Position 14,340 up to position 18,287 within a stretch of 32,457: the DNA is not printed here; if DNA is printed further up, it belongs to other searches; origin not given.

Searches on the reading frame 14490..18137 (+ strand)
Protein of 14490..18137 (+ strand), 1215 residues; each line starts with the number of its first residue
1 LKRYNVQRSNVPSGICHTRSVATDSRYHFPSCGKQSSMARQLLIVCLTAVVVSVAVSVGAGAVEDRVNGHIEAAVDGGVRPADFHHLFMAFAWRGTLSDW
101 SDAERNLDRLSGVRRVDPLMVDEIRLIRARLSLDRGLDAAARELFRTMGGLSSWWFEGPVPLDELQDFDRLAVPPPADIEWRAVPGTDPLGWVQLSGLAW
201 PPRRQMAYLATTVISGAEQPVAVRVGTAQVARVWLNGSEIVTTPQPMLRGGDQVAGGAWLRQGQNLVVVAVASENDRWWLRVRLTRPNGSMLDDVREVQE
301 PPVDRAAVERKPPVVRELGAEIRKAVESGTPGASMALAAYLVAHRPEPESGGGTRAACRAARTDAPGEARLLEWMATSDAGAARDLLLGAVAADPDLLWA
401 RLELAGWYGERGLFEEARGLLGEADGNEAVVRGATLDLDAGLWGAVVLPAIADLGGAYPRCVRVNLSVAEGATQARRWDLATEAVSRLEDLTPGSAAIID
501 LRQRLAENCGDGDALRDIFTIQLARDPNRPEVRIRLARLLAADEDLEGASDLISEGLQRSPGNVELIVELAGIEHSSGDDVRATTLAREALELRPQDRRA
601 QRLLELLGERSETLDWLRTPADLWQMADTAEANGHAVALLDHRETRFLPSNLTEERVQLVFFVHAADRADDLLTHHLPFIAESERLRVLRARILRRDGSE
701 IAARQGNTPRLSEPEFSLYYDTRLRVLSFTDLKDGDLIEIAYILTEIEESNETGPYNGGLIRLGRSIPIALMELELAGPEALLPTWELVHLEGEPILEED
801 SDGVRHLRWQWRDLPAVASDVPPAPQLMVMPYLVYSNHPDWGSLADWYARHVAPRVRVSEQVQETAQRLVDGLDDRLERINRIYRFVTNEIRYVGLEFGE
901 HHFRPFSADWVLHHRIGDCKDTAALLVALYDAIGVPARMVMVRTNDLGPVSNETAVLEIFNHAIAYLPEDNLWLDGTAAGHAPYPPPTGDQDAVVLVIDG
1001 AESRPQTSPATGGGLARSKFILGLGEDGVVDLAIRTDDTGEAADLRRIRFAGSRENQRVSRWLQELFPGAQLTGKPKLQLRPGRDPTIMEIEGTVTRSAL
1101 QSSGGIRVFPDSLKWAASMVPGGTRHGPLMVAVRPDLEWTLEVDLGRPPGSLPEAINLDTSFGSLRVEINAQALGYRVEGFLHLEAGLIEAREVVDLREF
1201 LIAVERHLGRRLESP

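Call 24: search_protein_families(library=pfam, proteins=[window:14490-18137:+], max_evalue=0.0001)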
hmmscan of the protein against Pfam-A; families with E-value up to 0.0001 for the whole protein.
window:14490-18137:+ (1215 aa): 4 families
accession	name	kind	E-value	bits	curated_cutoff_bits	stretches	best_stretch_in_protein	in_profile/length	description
PF01841.26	Transglut_core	-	7e-13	49.2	23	1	864-961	2-98/108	Transglutaminase-like superfamily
PF12969.12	DUF3857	-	2.8e-12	47.5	24.6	1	671-817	23-169/170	Domain of Unknown Function with PDB structure (DUF3857)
PF14559.12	TPR_19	-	5.2e-08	33.5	25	0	540-605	1-66/68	Tetratricopeptide repeat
PF13428.12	TPR_14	-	7.4e-05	23.5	23.5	0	530-571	1-42/44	Tetratricopeptide repeat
